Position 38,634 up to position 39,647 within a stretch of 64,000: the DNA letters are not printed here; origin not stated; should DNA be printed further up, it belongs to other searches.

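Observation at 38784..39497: Uncharacterised 237-aa ORF embedded in the pur operon; purH not present in this cluster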

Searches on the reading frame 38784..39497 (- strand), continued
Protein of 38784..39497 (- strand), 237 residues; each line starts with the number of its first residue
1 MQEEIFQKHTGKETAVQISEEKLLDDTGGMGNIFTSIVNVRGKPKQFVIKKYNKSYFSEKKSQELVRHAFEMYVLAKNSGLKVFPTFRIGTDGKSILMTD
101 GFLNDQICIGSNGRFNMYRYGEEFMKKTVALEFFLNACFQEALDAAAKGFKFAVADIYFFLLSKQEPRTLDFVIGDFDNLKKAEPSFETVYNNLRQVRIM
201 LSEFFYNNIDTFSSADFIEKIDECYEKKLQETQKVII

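Call 46: search_protein_families(library=pfam, proteins=[L016:8283-8927:-, L016:8920-9336:-, L016:10801-11034:+, L016:11003-11305:+, L016:11337-12260:+, L016:12310-12948:+, L012:10706-11443:+, L014:687-1352:-, L017:7707-8183:+, L004:8227-8466:+], max_evalue=0.001)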
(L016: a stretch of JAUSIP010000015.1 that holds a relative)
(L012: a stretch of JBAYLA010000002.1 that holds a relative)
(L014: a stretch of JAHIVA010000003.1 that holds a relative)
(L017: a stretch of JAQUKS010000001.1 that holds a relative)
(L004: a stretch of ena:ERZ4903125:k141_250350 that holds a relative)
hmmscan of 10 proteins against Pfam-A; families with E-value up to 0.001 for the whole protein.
L016:8283-8927:- (214 aa): 3 families
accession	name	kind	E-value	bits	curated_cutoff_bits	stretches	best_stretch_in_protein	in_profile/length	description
PF13462.12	Thioredoxin_4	-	8e-25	88.4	23.2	1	45-206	4-161/165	Thioredoxin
PF01323.26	DSBA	-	7.9e-09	36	25.6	1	58-130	2-67/191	DSBA-like thioredoxin domain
PF13905.12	Thioredoxin_8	-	3.3e-06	27.8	27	1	55-93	2-40/94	Thioredoxin-like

L016:8920-9336:- (138 aa): 1 family
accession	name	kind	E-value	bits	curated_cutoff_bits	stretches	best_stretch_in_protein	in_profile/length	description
PF02600.21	DsbB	-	6.1e-14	53.1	22.1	1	7-128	5-145/148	Disulfide bond formation protein DsbB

L016:10801-11034:+ (77 aa): 0 families

L016:11003-11305:+ (100 aa): 1 family
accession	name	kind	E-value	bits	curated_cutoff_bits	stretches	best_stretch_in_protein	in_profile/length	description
PF05016.21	ParE_toxin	-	2.5e-06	28.4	23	1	43-91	40-89/89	ParE toxin of type II toxin-antitoxin system, parDE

L016:11337-12260:+ (307 aa): 2 families
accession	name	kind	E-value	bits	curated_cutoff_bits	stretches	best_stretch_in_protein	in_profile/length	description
PF03462.23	PCRF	-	3.2e-37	128.7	24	1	37-145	86-194/194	PCRF domain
PF00472.26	RF-1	-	1.9e-35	121.8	35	1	157-265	4-116/116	RF-1 domain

L016:12310-12948:+ (212 aa): 6 families
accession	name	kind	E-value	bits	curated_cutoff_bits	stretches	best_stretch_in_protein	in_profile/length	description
PF00005.33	ABC_tran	-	8.4e-37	127.3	25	1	4-151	1-136/137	ABC transporter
PF13304.12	AAA_21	-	4e-07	30.8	27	0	122-186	236-303/304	AAA domain, putative AbiEii toxin, Type IV TA system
PF02463.25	SMC_N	-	1.7e-05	24.8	40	0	116-189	135-205/220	RecF/RecN/SMC N terminal domain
PF03193.22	RsgA_GTPase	-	0.00038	20.8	30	0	13-45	105-137/174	RsgA GTPase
PF20720.3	nSTAND3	-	0.00053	20.2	27.2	0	7-37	10-40/155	Novel STAND NTPase 3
PF25199.1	nSTAND_NTPase5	-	0.00073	19.8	34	0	13-57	40-85/145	Novel STAND NTPase 5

L012:10706-11443:+ (245 aa): 12 families
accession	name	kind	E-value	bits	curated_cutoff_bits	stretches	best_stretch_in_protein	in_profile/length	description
PF12146.15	Hydrolase_4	-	2.1e-20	73.5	27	1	34-163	7-139/239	Serine aminopeptidase, S33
PF00326.27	Peptidase_S9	-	7.3e-14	52.2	22.6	1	54-239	10-207/213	Prolyl oligopeptidase family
PF00561.26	Abhydrolase_1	-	6.6e-11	42.8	25.8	1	34-147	3-120/245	alpha/beta hydrolase fold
PF05728.18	UPF0227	-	7.2e-09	36.2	21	1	82-223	39-174/187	Uncharacterised protein family (UPF0227)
PF05448.18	AXE1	-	1.1e-07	31.4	21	1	13-86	65-145/321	Acetyl xylan esterase (AXE1)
PF08840.17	BAAT_C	-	9e-07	29.6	20.9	1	90-124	8-42/210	BAAT / Acyl-CoA thioester hydrolase C terminal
PF20434.5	BD-FAE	-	2e-06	27.9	26.8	1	23-212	5-176/215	BD-FAE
PF07859.19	Abhydrolase_3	-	6.1e-06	26.6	25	1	80-136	44-109/210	alpha/beta hydrolase fold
PF02129.25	Peptidase_S15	-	8.9e-06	26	23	1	45-160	38-145/262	X-Pro dipeptidyl-peptidase (S15 family)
PF12697.13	Abhydrolase_6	-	8.7e-05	23.7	26.3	0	34-120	1-82/217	Alpha/beta hydrolase family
PF12695.13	Abhydrolase_5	-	0.00021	21.6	27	0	168-220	91-141/164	Alpha/beta hydrolase family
PF01738.24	DLH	-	0.00025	21.1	21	0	18-226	2-193/217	Dienelactone hydrolase family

L014:687-1352:- (221 aa): 1 family
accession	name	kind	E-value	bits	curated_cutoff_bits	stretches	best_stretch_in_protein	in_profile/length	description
PF01797.21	Y1_Tnp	-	3e-12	47.2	23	1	66-154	28-121/121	Transposase IS200 like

L017:7707-8183:+ (158 aa): 3 families
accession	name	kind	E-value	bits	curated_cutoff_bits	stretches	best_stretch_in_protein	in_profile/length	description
PF00583.31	Acetyltransf_1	-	1.7e-12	48.1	20.7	1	16-135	5-114/116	Acetyltransferase (GNAT) family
PF13508.13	Acetyltransf_7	-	3.4e-09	37.4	27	1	46-133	3-79/84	Acetyltransferase (GNAT) domain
PF13673.13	Acetyltransf_10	-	7.4e-06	26.4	23.6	1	44-133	29-104/128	Acetyltransferase (GNAT) domain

L004:8227-8466:+ (79 aa): 0 families

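Call 55: search_protein_representatives(alignment_id=A1)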
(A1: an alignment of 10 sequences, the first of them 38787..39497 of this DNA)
Query: 10 sequences, 242 profile positions. Proteins with E-value up to 0.001 (for the whole library): 484; up to 1e-10: 307; up to 1e-30: 117. The best 150 are listed.
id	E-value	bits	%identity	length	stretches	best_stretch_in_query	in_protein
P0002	8.3e-105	366.4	-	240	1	1-241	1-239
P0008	2.7e-96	338.5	-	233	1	1-239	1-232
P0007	9.9e-96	336.7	-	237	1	9-237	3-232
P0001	9.7e-95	333.4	-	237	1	8-238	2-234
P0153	5.7e-89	314.5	-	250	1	4-241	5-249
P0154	1.4e-85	303.4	-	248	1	1-239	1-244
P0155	2.8e-81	289.3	-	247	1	1-240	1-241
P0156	1.7e-79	283.5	-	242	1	1-240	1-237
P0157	3.6e-77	275.9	-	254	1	1-241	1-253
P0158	7.6e-77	274.8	-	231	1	9-234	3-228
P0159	1.0e-75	271.1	-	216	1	38-232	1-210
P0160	4.5e-72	259.2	-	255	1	1-240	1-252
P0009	1.4e-70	254.3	-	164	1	1-162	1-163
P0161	1.6e-67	244.2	-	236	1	9-238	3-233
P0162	4.0e-67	243.0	-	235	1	9-230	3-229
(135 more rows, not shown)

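Call 61: search_protein_families(library=pfam, alignment_id=A2, max_evalue=0.1)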
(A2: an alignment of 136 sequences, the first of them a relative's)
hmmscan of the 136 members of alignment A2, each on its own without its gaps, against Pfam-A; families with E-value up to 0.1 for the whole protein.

A. member 1, P0001 (237 aa): 0 families

B. families by the number of members that match (of 136 scanned): 61 families (the first 25 are shown)
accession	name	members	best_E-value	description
PF07714.23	PK_Tyr_Ser-Thr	12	0.0011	Protein tyrosine and serine/threonine kinase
PF00069.31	Pkinase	11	6e-05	Protein kinase domain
PF04263.21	TPK_catalytic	4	0.018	Thiamin pyrophosphokinase, catalytic domain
PF20941.2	DUF6848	2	0.00037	Domain of unknown function (DUF6848)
PF00827.22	Ribosomal_L15e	2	0.00081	Ribosomal L15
PF00076.28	RRM_1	2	0.0026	RNA recognition motif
PF17330.7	SWC7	2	0.018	SWR1 chromatin-remodelling complex, sub-unit Swc7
PF23871.1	DUF7226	1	0.0001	Domain of unknown function (DUF7226)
PF03791.18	KNOX2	1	0.00032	KNOX2 domain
PF06176.17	WaaY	1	0.0014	Lipopolysaccharide core biosynthesis protein (WaaY)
PF10843.13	RGI1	1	0.0016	Respiratory growth induced protein 1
PF09382.16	RQC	1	0.003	RQC domain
PF22846.1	CATSPERG_C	1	0.0036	CATSPERG C-terminal domain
PF00888.28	Cullin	1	0.0059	Cullin family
PF25561.1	QRICH1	1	0.0063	QRICH1 domain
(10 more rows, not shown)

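Call 63: find_related_loci(query=A3, collection=metagenome_contigs, flank=6000)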
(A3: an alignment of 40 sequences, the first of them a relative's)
Query A3 (237 aa) in metagenome_contigs; peptide patterns used: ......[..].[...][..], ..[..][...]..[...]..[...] (x = any residue, [..] = any of these).
600 stretches matched a pattern (row limit reached: there are more); 24 encode a relative of the query (tblastn E <= 1e-3); 24 distinct loci.
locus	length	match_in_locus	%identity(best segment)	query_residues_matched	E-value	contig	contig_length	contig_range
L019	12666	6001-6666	43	6-227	1e-50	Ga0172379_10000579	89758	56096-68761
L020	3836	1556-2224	42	6-231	7e-51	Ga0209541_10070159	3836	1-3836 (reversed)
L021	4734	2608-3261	42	6-233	2e-50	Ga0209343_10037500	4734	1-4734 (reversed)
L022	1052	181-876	40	6-227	9e-51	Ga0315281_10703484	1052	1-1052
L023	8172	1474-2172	40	6-225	6e-45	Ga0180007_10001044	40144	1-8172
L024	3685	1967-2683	41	6-234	1e-44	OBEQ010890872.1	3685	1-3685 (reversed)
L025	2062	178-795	35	11-210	2e-28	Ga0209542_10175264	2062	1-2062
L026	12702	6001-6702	33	6-226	2e-26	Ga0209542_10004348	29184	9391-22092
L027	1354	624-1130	38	18-184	7e-26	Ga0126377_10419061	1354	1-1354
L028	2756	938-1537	30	14-209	2e-25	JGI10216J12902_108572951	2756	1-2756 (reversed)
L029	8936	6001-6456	36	37-184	4e-21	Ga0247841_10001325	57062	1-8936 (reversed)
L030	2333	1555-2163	29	27-227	4e-21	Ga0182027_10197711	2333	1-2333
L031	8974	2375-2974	30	14-209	2e-20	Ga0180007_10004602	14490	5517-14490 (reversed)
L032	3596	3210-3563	42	64-182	1e-18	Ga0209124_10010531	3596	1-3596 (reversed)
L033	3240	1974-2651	28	6-223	4e-18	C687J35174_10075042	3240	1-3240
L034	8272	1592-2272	31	1-226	2e-17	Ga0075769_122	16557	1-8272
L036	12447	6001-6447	31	28-189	1e-12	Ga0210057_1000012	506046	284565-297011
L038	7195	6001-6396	32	77-206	3e-11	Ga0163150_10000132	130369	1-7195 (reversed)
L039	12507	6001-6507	27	6-180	2e-10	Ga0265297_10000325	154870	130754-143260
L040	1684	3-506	27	5-178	1e-9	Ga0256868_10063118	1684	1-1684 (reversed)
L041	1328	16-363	30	61-178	3e-8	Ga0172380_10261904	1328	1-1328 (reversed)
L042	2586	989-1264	33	1-97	7e-8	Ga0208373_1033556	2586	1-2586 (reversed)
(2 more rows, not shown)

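Call 67: search_protein_families(library=pfam, proteins=[L027:7-543:+, L040:758-1513:+, L038:6537-7195:+, L038:4888-5418:-, L029:4920-5630:-, L029:6718-7086:+, L036:6912-7520:+, L039:5262-5867:+, L031:3716-4336:+, L041:587-1267:+], max_evalue=0.001)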
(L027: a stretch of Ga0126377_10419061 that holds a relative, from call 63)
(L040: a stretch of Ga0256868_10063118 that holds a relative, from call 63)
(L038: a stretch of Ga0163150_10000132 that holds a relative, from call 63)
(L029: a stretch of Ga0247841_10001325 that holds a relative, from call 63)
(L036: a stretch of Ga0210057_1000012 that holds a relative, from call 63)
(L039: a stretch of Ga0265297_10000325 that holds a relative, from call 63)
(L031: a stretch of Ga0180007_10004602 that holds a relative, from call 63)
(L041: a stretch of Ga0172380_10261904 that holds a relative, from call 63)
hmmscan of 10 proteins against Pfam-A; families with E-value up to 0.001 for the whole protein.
L027:7-543:+ (178 aa): 1 family
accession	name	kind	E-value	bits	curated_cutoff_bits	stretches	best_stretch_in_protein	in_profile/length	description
PF08123.19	DOT1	-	7e-05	22.9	23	1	44-84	32-73/205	Histone methylation protein DOT1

L040:758-1513:+ (251 aa): 1 family
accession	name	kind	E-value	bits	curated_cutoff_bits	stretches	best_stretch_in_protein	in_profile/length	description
PF01978.25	TrmB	-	1.8e-12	47.4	25.6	1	6-65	1-60/68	Sugar-specific transcriptional regulator TrmB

L038:6537-7195:+ (219 aa): 3 families
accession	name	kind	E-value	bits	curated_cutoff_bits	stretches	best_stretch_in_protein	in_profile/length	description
PF13522.11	GATase_6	-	9.1e-17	61.7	27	1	65-208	11-130/130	Glutamine amidotransferase domain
PF13537.11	GATase_7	-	1e-16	61.5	25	1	82-211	10-120/123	Glutamine amidotransferase domain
PF13230.11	GATase_4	-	0.00077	18.9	23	1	65-185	72-189/272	Glutamine amidotransferases class-II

L038:4888-5418:- (176 aa): 0 families

L029:4920-5630:- (236 aa): 2 families
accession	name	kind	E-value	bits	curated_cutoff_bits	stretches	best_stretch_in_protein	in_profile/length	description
PF03641.19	Lysine_decarbox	-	6e-28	98.1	27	1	92-221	1-129/131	Possible lysine decarboxylase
PF18306.6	LDcluster4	-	2.6e-14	53.5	26.3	1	53-164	7-115/151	SLOG cluster4 family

L029:6718-7086:+ (122 aa): 0 families

L036:6912-7520:+ (202 aa): 0 families

L039:5262-5867:+ (201 aa): 0 families

L031:3716-4336:+ (206 aa): 3 families
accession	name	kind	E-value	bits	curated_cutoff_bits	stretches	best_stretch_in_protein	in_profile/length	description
PF13649.12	Methyltransf_25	-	9.5e-08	33.1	27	1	40-147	1-97/97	Methyltransferase domain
PF08241.18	Methyltransf_11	-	9.8e-08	33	21.2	1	41-149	1-93/95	Methyltransferase domain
PF13847.12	Methyltransf_31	-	0.00044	20.4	27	0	37-158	4-116/145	Methyltransferase domain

L041:587-1267:+ (226 aa): 0 families

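Call 68: search_protein_families(library=pfam, proteins=[L030:326-1273:-, L034:351-1385:-, L032:2212-2868:+, L042:1-876:+, L042:1391-1957:-, L039:6638-7018:-, L036:5368-5670:-, L025:870-1235:-, L031:3250-3603:+, L038:3568-4515:+], max_evalue=0.001)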
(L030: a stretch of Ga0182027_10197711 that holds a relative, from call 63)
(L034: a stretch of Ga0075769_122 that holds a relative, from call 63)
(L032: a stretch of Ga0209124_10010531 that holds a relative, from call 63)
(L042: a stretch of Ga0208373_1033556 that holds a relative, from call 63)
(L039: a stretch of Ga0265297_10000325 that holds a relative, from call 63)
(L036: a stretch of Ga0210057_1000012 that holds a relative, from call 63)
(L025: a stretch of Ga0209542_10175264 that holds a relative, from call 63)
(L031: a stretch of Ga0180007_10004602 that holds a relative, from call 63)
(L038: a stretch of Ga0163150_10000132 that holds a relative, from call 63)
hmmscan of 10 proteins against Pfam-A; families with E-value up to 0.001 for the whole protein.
L030:326-1273:- (315 aa): 0 families

L034:351-1385:- (344 aa): 2 families
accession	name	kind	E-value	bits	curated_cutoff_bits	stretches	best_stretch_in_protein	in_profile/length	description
PF16576.10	HlyD_D23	-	8.1e-13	48.6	30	1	76-238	31-185/214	Barrel-sandwich domain of CusB or HlyD membrane-fusion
PF13437.12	HlyD_3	-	2.7e-12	47.8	22.2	1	163-262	1-102/106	HlyD family secretion protein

L032:2212-2868:+ (218 aa): 0 families

L042:1-876:+ (291 aa): 1 family
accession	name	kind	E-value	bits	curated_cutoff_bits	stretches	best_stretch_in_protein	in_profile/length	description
PF13635.12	DUF4143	-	9.1e-24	84.5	28.1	1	94-241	2-159/160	Domain of unknown function (DUF4143)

L042:1391-1957:- (188 aa): 0 families

L039:6638-7018:- (126 aa): 0 families

L036:5368-5670:- (100 aa): 0 families

L025:870-1235:- (121 aa): 0 families

L031:3250-3603:+ (117 aa): 0 families

L038:3568-4515:+ (315 aa): 4 families
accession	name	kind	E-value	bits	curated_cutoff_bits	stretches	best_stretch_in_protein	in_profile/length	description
PF01000.31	RNA_pol_A_bac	-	4.4e-31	108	33.9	1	56-171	1-119/119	RNA polymerase Rpb3/RpoA insert domain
PF01193.29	RNA_pol_L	-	1e-20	73.6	24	1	30-221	5-74/74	RNA polymerase Rpb3/Rpb11 dimerisation domain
PF03118.21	RNA_pol_A_CTD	-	6.3e-11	42.3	23.8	1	246-306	6-66/67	Bacterial RNA polymerase, alpha chain C terminal domain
PF13656.11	RNA_pol_L_2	-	0.00062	19.9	27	0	192-223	40-71/75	RNA polymerase Rpb3/Rpb11 dimerisation domain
